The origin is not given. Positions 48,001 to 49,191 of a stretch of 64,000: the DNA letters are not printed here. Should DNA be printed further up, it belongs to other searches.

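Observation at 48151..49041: DUF115/Maf-like protein in the Pse locus: candidate pseudaminic-acid transferase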

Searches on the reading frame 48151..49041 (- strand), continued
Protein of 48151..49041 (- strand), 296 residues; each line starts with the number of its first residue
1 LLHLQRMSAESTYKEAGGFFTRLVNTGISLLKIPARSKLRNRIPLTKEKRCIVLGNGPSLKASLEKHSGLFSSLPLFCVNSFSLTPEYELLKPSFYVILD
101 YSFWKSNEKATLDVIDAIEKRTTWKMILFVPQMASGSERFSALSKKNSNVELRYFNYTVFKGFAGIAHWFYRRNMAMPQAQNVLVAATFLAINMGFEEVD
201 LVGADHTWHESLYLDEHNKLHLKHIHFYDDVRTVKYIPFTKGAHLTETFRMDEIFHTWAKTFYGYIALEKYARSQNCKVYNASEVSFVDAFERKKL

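Call 24: search_solved_structures(query=A1, max_evalue=10, show_alignments=3)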
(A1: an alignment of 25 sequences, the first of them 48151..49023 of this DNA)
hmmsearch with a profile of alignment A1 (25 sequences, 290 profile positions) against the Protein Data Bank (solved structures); distinct sequences matched with E-value up to 10: 7.
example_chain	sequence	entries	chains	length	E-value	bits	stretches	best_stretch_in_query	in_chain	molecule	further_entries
2drj_A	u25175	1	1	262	0.0025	20.5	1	41-201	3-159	Alpha-2,3/8-sialyltransferase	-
2x62_A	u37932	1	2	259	0.0047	19.6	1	43-201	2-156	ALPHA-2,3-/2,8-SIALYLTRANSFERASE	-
1ro8_A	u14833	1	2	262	0.0048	19.6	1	41-201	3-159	alpha-2,3/8-sialyltransferase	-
2wqq_A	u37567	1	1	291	0.006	19.3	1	43-201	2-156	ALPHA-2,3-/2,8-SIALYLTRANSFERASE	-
2x61_A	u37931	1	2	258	0.0061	19.2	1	43-201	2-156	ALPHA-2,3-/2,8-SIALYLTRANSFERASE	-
1ro7_A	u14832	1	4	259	0.0074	19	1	43-201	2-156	alpha-2,3/8-sialyltransferase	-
2x63_A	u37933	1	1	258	0.011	18.4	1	44-201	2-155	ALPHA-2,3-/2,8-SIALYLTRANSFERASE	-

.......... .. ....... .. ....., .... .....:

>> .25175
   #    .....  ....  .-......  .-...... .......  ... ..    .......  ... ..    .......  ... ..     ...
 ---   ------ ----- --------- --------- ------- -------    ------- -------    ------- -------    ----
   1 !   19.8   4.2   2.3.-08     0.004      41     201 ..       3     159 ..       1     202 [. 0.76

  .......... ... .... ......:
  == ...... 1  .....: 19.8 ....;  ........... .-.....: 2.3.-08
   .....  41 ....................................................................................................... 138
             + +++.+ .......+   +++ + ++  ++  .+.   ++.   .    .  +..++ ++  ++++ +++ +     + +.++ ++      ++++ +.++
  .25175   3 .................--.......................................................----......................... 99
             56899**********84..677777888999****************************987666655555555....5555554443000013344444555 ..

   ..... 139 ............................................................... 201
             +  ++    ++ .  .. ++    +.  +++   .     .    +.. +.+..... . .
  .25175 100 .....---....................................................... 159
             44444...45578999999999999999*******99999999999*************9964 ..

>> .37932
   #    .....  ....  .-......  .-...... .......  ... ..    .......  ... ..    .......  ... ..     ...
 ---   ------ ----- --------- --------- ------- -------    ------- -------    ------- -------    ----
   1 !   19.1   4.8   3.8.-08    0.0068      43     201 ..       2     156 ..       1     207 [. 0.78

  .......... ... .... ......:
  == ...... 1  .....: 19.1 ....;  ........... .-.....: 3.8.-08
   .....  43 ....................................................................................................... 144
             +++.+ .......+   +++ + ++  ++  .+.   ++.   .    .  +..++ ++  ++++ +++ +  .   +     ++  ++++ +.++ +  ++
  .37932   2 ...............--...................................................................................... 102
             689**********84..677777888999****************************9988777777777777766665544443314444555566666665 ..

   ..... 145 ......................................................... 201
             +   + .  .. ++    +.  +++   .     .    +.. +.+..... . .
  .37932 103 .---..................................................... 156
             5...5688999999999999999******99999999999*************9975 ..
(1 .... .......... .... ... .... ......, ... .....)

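Call 25: search_protein_representatives(protein=window:48151-49023:-)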
Query: 290 residues. Proteins with E-value up to 0.001 (for the whole library): 1950; up to 1e-10: 1209; up to 1e-30: 456. The best 150 are listed.
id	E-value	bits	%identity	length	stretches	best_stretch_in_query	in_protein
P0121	3.5e-81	289.0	47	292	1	1-290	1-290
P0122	4.1e-76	272.3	45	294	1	3-287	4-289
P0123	6.7e-74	265.1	45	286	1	12-288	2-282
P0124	1.3e-70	254.3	41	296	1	13-287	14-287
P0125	4.4e-65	236.1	45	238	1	57-289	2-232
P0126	9.6e-64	231.8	42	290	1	13-290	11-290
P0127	2.9e-62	226.9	42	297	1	12-289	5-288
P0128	3.5e-62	226.6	42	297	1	23-290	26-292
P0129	1.3e-61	224.7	43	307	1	42-288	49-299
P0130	6.0e-61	222.6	41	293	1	12-290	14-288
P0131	5.4e-60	219.5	44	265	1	46-289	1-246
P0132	5.7e-60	219.4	38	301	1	8-288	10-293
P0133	2.1e-58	214.3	40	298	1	17-289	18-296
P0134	2.4e-58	214.1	47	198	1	93-289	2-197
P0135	5.0e-58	213.0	43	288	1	17-289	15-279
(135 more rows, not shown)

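Call 39: search_solved_structures(query=A2, max_evalue=10, show_alignments=0)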
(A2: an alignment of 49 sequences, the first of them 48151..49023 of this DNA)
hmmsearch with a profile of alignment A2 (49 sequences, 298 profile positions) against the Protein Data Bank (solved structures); distinct sequences matched with E-value up to 10: 0.

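Call 40: search_protein_families(library=pfam, alignment_id=A2, max_evalue=0.01)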
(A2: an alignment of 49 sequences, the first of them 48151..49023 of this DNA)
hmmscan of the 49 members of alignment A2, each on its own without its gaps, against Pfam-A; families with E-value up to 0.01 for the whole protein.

A. member 1, window:48151-49023:- (290 aa): 1 family
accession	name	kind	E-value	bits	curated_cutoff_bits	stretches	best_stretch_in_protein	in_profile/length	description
PF01973.23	MptE-like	-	1.6e-09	38.2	34.6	1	40-203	22-169/171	6-hydroxymethylpterin diphosphokinase MptE-like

B. families by the number of members that match (of 49 scanned): 2 families
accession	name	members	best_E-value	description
PF01973.23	MptE-like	45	1.6e-13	6-hydroxymethylpterin diphosphokinase MptE-like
PF25176.1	DUF7831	1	0.0053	Family of unknown function (DUF7831)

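Call 50: search_protein_families(library=ncbifam, proteins=[L006:11563-12243:-, L006:12243-13295:-, L006:13292-13909:-, L006:13906-15009:-, L006:15006-16019:-, L006:16021-17163:-, L006:17156-18142:-, L006:18288-19769:+, L006:10876-11556:+, L006:10001-10873:+], max_evalue=1e-10)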
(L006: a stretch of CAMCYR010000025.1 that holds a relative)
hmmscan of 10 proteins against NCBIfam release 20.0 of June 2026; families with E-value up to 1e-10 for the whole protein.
L006:11563-12243:- (226 aa): 5 families
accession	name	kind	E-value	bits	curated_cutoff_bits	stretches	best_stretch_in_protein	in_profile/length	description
TIGR03584.1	PseF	equivalog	2.1e-50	171.4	205.7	1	5-225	2-220/222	pseudaminic acid cytidylyltransferase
NF003952.0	PRK05450.1-5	subfamily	1.6e-15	56.9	193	1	1-135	1-127/250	3-deoxy-manno-octulosonate cytidylyltransferase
NF003950.0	PRK05450.1-3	subfamily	6.5e-15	55.1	234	1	1-185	1-160/248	3-deoxy-manno-octulosonate cytidylyltransferase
NF009905.0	PRK13368.1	subfamily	3e-13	49.7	255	1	1-137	1-127/243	3-deoxy-manno-octulosonate cytidylyltransferase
NF003948.0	PRK05450.1-1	equivalog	3.3e-11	42.8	281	1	2-139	5-135/248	3-deoxy-manno-octulosonate cytidylyltransferase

L006:12243-13295:- (350 aa): 15 families
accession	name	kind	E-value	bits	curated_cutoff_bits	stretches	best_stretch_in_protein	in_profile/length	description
NF052502.1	man1P_GTase_Rv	exception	7.5e-35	120.4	440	1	120-345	1-230/352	mannose-1-phosphate guanylyltransferase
TIGR03992.1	Arch_glmU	subfamily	7.5e-34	117.2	292.1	1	121-343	2-225/393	bifunctional sugar-1-phosphate nucleotidylyltransferase/acetyltransferase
TIGR01208.1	rmlA_long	equivalog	5.4e-27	94.6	320.25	1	122-343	2-232/353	glucose-1-phosphate thymidylyltransferase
NF041313.1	UDPGP_AglF_Halo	equivalog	6.2e-27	94.5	400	1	121-342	2-231/234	UTP--glucose-1-phosphate uridylyltransferase AglF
NF045761.1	NAMPUrTaseMurU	equivalog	5.7e-26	91.8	250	1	122-338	3-220/226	N-acetylmuramate alpha-1-phosphate uridylyltransferase MurU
NF049965.1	GlMnHpPGnyltfHddC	equivalog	1.7e-23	83.4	300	1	121-340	2-216/221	D-glycero-D-manno-heptose 1-phosphate guanosyltransferase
TIGR02091.1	glgC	equivalog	5.2e-22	78.4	424.9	1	208-344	105-258/364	glucose-1-phosphate adenylyltransferase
NF002772.0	PRK02862.1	equivalog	2.2e-19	69.5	537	0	280-342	205-269/429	glucose-1-phosphate adenylyltransferase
NF003670.0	PRK05293.1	equivalog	2.5e-19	69.4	470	1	208-345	110-258/382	glucose-1-phosphate adenylyltransferase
NF041173.1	Sug_nt_acttase_Thmprot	equivalog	3.9e-19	68.9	600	1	122-337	3-219/405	bifunctional sugar-1-phosphate nucleotidylyltransferase/acetyltransferase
TIGR02623.1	G1P_cyt_trans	equivalog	1.7e-18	67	300.25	1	121-186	2-67/255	glucose-1-phosphate cytidylyltransferase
NF001947.0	PRK00725.1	subfamily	1.2e-17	63.9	470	0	122-180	19-78/426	glucose-1-phosphate adenylyltransferase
NF002023.0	PRK00844.1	subfamily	5.7e-16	58.4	458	0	120-179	7-67/408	glucose-1-phosphate adenylyltransferase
TIGR01207.1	rmlA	equivalog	1.8e-12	47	360.65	1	123-305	3-190/286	glucose-1-phosphate thymidylyltransferase RfbA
NF041135.1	IPPtranDIPPsyn_Thcocales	equivalog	4.5e-12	45.7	580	1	121-343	2-215/419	bifunctional L-myo-inositol-1-phosphate cytidylyltransferase/CDP-L-myo-inositol myo-inositolphosphotransferase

L006:13292-13909:- (205 aa): 9 families
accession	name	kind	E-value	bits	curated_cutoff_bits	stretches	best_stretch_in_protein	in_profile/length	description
TIGR03570.1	NeuD_NnaD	subfamily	6.7e-55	185.8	160.8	1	4-203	2-202/202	NeuD/PglB/VioB family sugar acetyltransferase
NF007499.0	PRK10092.1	equivalog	1.1e-12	48.1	314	1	146-205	121-180/183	maltose O-acetyltransferase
NF058585.1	HptprglPActTf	PfamEq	1.1e-12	47.9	300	1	81-205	40-157/172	heptaprenylglyceryl phosphate O-acetyltransferase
NF003657.0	PRK05289.1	equivalog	2.6e-12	46.4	226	1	120-204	108-192/264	acyl-ACP--UDP-N-acetylglucosamine O-acyltransferase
NF002060.0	PRK00892.1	subfamily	9.4e-12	44.7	207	0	137-197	114-175/345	UDP-3-O-(3-hydroxymyristoyl)glucosamine N-acyltransferase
TIGR01853.1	lipid_A_lpxD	equivalog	1e-11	44.4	242.5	0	88-169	92-173/325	UDP-3-O-(3-hydroxymyristoyl)glucosamine N-acyltransferase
TIGR03532.1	DapD_Ac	equivalog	2.2e-11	43.8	231.75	1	93-205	91-211/231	2,3,4,5-tetrahydropyridine-2,6-dicarboxylate N-acetyltransferase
TIGR01852.1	lipid_A_lpxA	equivalog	6.2e-11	42.1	231.05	0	119-204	102-187/254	acyl-ACP--UDP-N-acetylglucosamine O-acyltransferase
NF007797.0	PRK10502.1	subfamily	9e-11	41.7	192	0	151-203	122-174/183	WcaF family extracellular polysaccharide biosynthesis acetyltransferase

L006:13906-15009:- (367 aa): 2 families
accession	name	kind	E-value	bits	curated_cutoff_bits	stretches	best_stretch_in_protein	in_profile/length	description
TIGR03568.1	NeuC_NnaA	equivalog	2.4e-121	405.1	235.9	1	2-362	2-365/365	UDP-N-acetylglucosamine 2-epimerase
TIGR00236.1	wecB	equivalog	3.1e-21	76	210.15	1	15-364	15-364/366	non-hydrolyzing UDP-N-acetylglucosamine 2-epimerase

L006:15006-16019:- (337 aa): 2 families
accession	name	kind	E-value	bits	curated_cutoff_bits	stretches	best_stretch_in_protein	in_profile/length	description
TIGR03569.1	NeuB_NnaB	equivalog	5.5e-146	485.8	399.65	1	4-330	1-328/329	N-acetylneuraminate synthase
TIGR03586.1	PseI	equivalog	1.8e-86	290.3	340.25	1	4-330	2-326/327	pseudaminic acid synthase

L006:16021-17163:- (380 aa): 7 families
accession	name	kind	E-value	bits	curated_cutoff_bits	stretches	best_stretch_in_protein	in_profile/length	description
TIGR04181.1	NHT_00031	hypoth_equivalog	7.4e-165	548.1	420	1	19-377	1-359/359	LegC family aminotransferase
TIGR03588.1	PseC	equivalog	8.3e-71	238.9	423.5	1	29-345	12-328/380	UDP-4-amino-4,6-dideoxy-N-acetyl-beta-L-altrosamine transaminase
NF008687.0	PRK11706.1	equivalog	7.9e-52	176.2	375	1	19-341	2-317/375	dTDP-4-amino-4,6-dideoxygalactose transaminase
NF008658.2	PRK11658.1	equivalog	3.1e-49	167.6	631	1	16-375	2-356/379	UDP-4-amino-4-deoxy-L-arabinose aminotransferase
TIGR02379.1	ECA_wecE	subfamily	1e-43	149.6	434.85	1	18-340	1-317/376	dTDP-4-amino-4,6-dideoxy-D-glucose transaminase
TIGR04427.1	PLP_DesI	equivalog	3e-43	148.4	650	1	37-377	41-364/390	dTDP-4-dehydro-6-deoxyglucose aminotransferase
NF011936.0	PRK15407.1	equivalog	1.5e-39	135.9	423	1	11-236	29-244/440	lipopolysaccharide biosynthesis protein RfbH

L006:17156-18142:- (328 aa): 22 families
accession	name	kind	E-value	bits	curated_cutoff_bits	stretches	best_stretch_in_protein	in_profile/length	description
TIGR04180.1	EDH_00030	hypoth_equivalog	1.1e-154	513.8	475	1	4-297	1-294/297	NAD-dependent 4,6-dehydratase LegB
TIGR01181.1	dTDP_gluc_dehyt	equivalog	9.5e-50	169.5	365.1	1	4-317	2-316/321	dTDP-glucose 4,6-dehydratase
TIGR01179.1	galE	equivalog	1.1e-37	129.7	262.3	1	4-315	2-328/332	UDP-glucose 4-epimerase GalE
TIGR03466.1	HpnA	hypoth_equivalog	1.2e-30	106.5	367.65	1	3-258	2-245/327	hopanoid-associated sugar epimerase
NF011728.1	PRK15181.1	equivalog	1.2e-28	100.1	760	1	2-314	16-339/348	Vi polysaccharide biosynthesis UDP-N-acetylglucosaminuronic acid C-4 epimerase TviC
NF007490.0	PRK10084.1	subfamily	5e-28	98.1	649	1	4-322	3-345/361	dTDP-glucose 4,6-dehydratase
TIGR01472.1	gmd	equivalog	5.4e-28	98.2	415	1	3-309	2-335/342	GDP-mannose 4,6-dehydratase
TIGR02622.1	CDP_4_6_dhtase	equivalog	2.1e-27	96.2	278.45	1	2-319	5-337/352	CDP-glucose 4,6-dehydratase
NF007582.0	PRK10217.1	equivalog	3.4e-27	95.4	698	1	1-313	1-332/355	dTDP-glucose 4,6-dehydratase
TIGR03589.1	PseB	equivalog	7e-24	84.4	407.75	1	2-258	5-243/324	UDP-N-acetylglucosamine 4,6-dehydratase (inverting)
NF047922.1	GDPFucSynFcl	equivalog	6.4e-23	81.7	500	1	74-315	54-304/308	GDP-L-fucose synthase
NF007956.0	PRK10675.1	subfamily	5.4e-22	78.4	394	1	3-184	2-186/338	UDP-glucose 4-epimerase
NF042423.1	oxyalk_red_Shew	equivalog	2.5e-21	76.1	580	1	2-230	9-223/331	2-alkyl-3-oxoalkanoate reductase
NF052578.1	StrlDmthSdmBMthl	equivalog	6.1e-21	75.5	600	1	3-253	2-239/328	sterol demethylase protein SdmB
NF042422.1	oxyalk_red_OleD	equivalog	6.5e-20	71.7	580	1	4-227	3-214/329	2-alkyl-3-oxoalkanoate reductase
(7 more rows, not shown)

L006:18288-19769:+ (493 aa): 0 families

L006:10876-11556:+ (226 aa): 19 families
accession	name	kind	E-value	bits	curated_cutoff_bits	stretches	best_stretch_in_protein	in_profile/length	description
TIGR03308.1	phn_thr-fam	hypoth_equivalog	1.8e-46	158.5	201.65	1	33-220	11-200/204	phosphonate metabolim protein, transferase hexapeptide repeat family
NF000311.1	Vat_ABCDEFH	equivalog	6.8e-34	117.2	300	1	76-212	58-192/201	Vat family streptogramin A O-acetyltransferase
NF000490.1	chloram_CatB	equivalog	1.3e-32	112.8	350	1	71-210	52-190/210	type B chloramphenicol O-acetyltransferase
NF033468.1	stregram_VatI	exception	5.5e-30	104.7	415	1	77-209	59-191/208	streptogramin A O-acetyltransferase Vat(I)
NF000097.1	stregram_VatC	exception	7.7e-30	104.4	425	1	50-211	39-199/212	streptogramin A O-acetyltransferase Vat(C)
NF000101.1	stregram_VatA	exception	1.7e-27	96.5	450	1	77-211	67-199/219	streptogramin A O-acetyltransferase Vat(A)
NF000020.1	stregram_VatE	exception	5.2e-27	94.8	450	1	78-211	64-196/214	streptogramin A O-acetyltransferase Vat(E)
NF000504.1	stregram_VatH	exception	7.7e-27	94.6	475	1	77-207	66-194/216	streptogramin A O-acetyltransferase Vat(H)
NF000111.1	stregram_VatD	exception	1.4e-26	93.6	400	1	75-211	60-194/209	streptogramin A O-acetyltransferase Vat(D)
NF000147.1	stregram_VatF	exception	6.2e-22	78.2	400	1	77-209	68-199/221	streptogramin A O-acetyltransferase Vat(F)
NF000084.1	amicyc_ac_ApmA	equivalog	7.1e-21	75.1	550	1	132-211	178-259/274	aminocyclitol acetyltransferase ApmA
TIGR03532.1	DapD_Ac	equivalog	3.8e-16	59.4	231.75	1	132-183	162-213/231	2,3,4,5-tetrahydropyridine-2,6-dicarboxylate N-acetyltransferase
NF007240.0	PRK09677.1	equivalog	9.3e-16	57.9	243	1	132-188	132-188/192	putative lipopolysaccharide biosynthesis O-acetyl transferase WbbJ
NF007076.0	PRK09527.1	equivalog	2.8e-15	56.3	347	1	126-197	128-198/203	galactoside O-acetyltransferase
NF007499.0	PRK10092.1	equivalog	1.2e-14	54.5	314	1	127-182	125-181/183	maltose O-acetyltransferase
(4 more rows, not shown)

L006:10001-10873:+ (290 aa): 0 families

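Call 52: find_encoding_contigs(protein=P0001, flank=3000, max_places=2)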
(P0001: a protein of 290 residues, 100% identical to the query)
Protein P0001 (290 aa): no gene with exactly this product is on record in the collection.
